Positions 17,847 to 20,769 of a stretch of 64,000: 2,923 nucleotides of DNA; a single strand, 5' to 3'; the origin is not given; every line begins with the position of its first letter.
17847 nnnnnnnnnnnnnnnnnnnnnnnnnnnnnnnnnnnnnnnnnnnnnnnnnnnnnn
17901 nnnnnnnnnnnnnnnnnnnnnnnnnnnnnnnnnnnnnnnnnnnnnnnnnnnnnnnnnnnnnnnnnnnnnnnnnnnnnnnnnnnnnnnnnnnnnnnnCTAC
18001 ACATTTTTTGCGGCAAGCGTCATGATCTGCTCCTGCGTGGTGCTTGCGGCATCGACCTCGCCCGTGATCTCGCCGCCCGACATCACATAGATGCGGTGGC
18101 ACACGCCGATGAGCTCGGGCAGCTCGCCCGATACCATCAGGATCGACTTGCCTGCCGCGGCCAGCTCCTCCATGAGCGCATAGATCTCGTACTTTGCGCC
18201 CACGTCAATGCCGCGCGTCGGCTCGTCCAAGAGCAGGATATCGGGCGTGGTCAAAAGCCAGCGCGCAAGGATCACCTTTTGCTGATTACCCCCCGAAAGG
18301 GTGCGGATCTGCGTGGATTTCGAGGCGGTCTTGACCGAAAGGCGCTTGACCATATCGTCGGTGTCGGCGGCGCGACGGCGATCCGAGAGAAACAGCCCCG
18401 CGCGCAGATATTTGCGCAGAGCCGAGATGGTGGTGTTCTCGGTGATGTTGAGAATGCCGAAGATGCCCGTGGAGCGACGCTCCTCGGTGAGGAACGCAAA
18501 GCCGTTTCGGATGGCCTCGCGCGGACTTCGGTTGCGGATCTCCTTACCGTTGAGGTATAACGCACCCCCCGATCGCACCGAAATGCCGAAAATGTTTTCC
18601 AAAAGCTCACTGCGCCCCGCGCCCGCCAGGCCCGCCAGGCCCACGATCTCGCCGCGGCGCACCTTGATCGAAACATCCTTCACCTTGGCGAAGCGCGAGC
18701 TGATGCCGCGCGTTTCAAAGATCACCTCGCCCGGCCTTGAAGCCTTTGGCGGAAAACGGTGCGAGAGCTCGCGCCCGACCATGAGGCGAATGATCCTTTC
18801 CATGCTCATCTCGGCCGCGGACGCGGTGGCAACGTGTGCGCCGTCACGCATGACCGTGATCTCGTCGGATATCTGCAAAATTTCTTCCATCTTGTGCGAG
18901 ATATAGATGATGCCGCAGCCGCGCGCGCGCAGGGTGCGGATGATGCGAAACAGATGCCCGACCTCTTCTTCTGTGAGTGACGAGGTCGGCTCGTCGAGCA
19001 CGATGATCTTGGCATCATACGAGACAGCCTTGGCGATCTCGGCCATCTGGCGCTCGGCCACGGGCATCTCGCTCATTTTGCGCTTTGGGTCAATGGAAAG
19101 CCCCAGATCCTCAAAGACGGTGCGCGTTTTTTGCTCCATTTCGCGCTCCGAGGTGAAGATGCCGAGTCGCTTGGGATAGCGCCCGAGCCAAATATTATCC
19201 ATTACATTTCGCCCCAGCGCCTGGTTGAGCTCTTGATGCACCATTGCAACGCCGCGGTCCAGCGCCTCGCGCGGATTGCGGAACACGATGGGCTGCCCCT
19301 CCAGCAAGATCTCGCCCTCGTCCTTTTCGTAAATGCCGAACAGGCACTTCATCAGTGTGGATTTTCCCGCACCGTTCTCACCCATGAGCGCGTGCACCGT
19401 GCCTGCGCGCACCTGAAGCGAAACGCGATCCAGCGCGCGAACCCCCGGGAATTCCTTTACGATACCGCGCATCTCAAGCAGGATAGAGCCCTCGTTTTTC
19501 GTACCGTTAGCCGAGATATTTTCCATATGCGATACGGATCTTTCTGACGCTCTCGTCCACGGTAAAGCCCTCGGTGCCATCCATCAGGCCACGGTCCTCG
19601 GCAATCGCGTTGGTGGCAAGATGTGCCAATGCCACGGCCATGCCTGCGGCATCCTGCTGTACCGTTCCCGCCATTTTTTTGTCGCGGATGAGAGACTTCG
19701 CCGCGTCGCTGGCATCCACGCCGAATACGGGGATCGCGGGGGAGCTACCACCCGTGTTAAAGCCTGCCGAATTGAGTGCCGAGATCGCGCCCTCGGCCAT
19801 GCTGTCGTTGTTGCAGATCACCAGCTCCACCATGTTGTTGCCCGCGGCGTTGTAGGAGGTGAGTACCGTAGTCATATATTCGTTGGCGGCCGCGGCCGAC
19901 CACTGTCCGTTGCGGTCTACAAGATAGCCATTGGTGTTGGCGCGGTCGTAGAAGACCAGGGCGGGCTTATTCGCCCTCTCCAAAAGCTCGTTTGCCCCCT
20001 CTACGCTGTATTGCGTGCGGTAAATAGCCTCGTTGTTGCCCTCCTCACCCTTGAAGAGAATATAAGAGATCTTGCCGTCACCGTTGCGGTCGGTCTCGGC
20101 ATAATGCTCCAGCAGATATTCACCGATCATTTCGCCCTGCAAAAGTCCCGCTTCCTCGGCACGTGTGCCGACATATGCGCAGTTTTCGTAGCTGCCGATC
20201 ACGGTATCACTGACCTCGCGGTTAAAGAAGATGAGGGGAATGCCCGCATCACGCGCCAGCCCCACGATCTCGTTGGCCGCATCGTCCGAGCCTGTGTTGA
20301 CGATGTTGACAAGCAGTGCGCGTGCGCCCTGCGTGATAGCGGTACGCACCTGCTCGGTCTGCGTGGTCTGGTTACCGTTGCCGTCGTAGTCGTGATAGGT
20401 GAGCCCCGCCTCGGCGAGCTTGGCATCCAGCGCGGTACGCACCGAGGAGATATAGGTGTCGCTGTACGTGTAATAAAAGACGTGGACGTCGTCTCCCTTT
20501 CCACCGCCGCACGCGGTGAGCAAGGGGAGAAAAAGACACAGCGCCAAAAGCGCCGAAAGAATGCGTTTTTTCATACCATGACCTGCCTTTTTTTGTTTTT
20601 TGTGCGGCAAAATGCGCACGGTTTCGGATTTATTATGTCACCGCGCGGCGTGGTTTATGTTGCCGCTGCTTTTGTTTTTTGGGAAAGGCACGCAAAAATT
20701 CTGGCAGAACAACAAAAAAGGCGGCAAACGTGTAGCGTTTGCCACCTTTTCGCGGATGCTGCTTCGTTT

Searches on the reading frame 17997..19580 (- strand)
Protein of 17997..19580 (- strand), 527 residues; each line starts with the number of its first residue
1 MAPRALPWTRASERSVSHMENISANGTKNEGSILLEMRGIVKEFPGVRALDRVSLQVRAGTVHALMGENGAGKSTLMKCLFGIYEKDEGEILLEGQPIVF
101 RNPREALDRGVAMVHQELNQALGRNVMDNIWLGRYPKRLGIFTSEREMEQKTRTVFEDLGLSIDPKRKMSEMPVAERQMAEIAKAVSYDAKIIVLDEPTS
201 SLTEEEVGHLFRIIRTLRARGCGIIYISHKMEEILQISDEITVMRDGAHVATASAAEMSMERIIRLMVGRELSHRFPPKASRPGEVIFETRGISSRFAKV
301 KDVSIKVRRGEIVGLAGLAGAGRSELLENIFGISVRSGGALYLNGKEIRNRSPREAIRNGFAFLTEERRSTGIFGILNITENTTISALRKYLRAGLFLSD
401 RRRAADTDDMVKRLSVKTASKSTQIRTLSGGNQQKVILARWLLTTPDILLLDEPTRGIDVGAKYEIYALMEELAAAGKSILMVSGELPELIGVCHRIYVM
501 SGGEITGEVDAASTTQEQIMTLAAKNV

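Call 57: search_protein_families(library=pfam, proteins=[window:17997-19580:-], max_evalue=0.001)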
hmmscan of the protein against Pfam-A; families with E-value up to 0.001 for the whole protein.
window:17997-19580:- (527 aa): 5 families
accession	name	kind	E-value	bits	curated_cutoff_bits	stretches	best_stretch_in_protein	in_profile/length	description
PF00005.33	ABC_tran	-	4.2e-54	183.3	25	2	50-200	1-137/137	ABC transporter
PF13304.12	AAA_21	-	1.1e-08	35.9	27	0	63-81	2-20/304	AAA domain, putative AbiEii toxin, Type IV TA system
PF13191.12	AAA_16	-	1.4e-05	26.1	32.6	0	56-100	18-63/167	AAA ATPase domain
PF13555.12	AAA_29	-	0.00043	20.4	27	0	54-77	16-39/61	P-loop containing region of AAA domain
PF02463.25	SMC_N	-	0.0005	20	40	0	61-81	25-46/220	RecF/RecN/SMC N terminal domain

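Call 89: search_protein_families(library=ncbifam, proteins=[window:17997-19580:-], max_evalue=0.00001)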
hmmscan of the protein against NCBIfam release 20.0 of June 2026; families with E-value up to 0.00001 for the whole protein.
window:17997-19580:- (527 aa): 189 families (the best 25 are shown)
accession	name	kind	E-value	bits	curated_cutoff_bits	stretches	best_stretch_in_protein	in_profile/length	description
NF008215.0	PRK10982.1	equivalog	1.9e-215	716.2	828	1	26-526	5-505/506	galactose/methyl galactoside ABC transporter ATP-binding protein MglA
NF008442.0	PRK11288.1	equivalog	2e-170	567.4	689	1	33-525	6-497/504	L-arabinose ABC transporter ATP-binding protein AraG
NF010069.0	PRK13549.1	equivalog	6.3e-166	552.8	699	1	33-525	4-503/513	xylose ABC transporter ATP-binding protein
NF040905.2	GguA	equivalog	3.7e-157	523.7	810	1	34-521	1-498/500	multiple monosaccharide ABC transporter ATP-binding protein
NF008030.0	PRK10762.1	equivalog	1.2e-155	519.1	745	1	33-524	3-492/501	ribose ABC transporter ATP-binding protein RbsA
NF007253.0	PRK09700.1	equivalog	3.2e-154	514.3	772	1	34-523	5-506/510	D-allose ABC transporter ATP-binding protein AlsA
TIGR02633.1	xylG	equivalog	2e-144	481.8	723.65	1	34-523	1-499/500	D-xylose ABC transporter ATP-binding protein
NF041861.1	YtfR_transport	equivalog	1.3e-143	479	850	1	34-523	1-490/492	galactofuranose ABC transporter, ATP-binding protein YtfR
NF011967.0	PRK15439.1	equivalog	2.4e-117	392.5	586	1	28-524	5-500/510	autoinducer 2 ABC transporter ATP-binding protein LsrA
NF047930.1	ABC_ATP_B6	equivalog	1.6e-105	353.6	670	1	35-521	3-506/510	putative B6 ABC transporter ATP-binding protein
TIGR04406.1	LPS_export_lptB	equivalog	1.1e-59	201.6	240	2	299-514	16-222/239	LPS export ABC transporter ATP-binding protein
TIGR03410.1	urea_trans_UrtE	equivalog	2e-58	197.6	285.8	2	300-521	16-226/230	urea ABC transporter ATP-binding subunit UrtE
TIGR04521.1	ECF_ATPase_2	equivalog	7.5e-57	192.5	330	2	48-258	19-232/279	energy-coupling factor transporter ATPase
TIGR01188.1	drrA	subfamily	2.1e-55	188.1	312.45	2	42-259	1-212/302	daunorubicin resistance ABC transporter, ATP-binding protein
TIGR03873.1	F420-0_ABC_ATP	hypoth_equivalog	2.1e-54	184.5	372.4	2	43-271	10-237/256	putative F420-0 ABC transporter ATP-binding protein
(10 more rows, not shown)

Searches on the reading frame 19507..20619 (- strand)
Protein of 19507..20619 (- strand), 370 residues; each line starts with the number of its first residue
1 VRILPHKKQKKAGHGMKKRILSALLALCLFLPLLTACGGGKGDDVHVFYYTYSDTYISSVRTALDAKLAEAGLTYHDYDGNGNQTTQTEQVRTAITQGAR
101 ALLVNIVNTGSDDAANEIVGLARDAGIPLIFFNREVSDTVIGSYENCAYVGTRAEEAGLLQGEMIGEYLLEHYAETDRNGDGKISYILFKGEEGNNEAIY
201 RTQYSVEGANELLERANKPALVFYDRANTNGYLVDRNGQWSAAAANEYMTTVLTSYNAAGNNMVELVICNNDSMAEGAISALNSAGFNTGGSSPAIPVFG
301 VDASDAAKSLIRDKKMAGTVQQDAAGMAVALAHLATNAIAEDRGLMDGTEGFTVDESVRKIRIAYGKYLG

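Call 57: search_protein_families(library=pfam, proteins=[window:19507-20619:-], max_evalue=0.001)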
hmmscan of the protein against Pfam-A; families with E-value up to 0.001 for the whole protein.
window:19507-20619:- (370 aa): 2 families
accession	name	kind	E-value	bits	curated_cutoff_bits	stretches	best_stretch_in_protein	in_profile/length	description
PF13407.12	Peripla_BP_4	-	1.7e-41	142.9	35.1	1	47-339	3-254/258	Periplasmic binding protein domain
PF13377.12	Peripla_BP_3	-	1.2e-06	29.2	26.5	1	241-341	58-147/167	Periplasmic binding protein-like domain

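Call 89: search_protein_families(library=ncbifam, proteins=[window:19507-20619:-], max_evalue=0.00001)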
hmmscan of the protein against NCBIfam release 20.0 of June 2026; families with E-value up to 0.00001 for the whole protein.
window:19507-20619:- (370 aa): 7 families
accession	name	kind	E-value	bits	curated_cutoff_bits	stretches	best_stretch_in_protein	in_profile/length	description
NF011924.1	PRK15395.1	equivalog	5.7e-55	186.7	420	1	16-365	1-318/329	galactose/glucose ABC transporter substrate-binding protein MglB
NF040907.2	ChvE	equivalog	1e-18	67.7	460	1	65-351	21-286/324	multiple monosaccharide ABC transporter substrate-binding protein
NF041827.1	YtfQ_transport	equivalog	8.7e-13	47.9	510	1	69-306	52-255/320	galactofuranose ABC transporter, galactofuranose-binding protein YtfQ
TIGR02634.1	xylF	equivalog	1.1e-12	48.2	389.55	0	239-338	164-254/302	D-xylose ABC transporter substrate-binding protein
NF007936.0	PRK10653.1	equivalog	3.1e-08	33.3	337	0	259-326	203-264/295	ribose ABC transporter substrate-binding protein RbsB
NF007680.0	PRK10355.1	equivalog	2.7e-06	26.8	504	0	239-337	187-280/331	D-xylose ABC transporter substrate-binding protein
NF007254.0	PRK09701.1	equivalog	9.7e-06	25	335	0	239-339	197-287/311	D-allose transporter substrate-binding protein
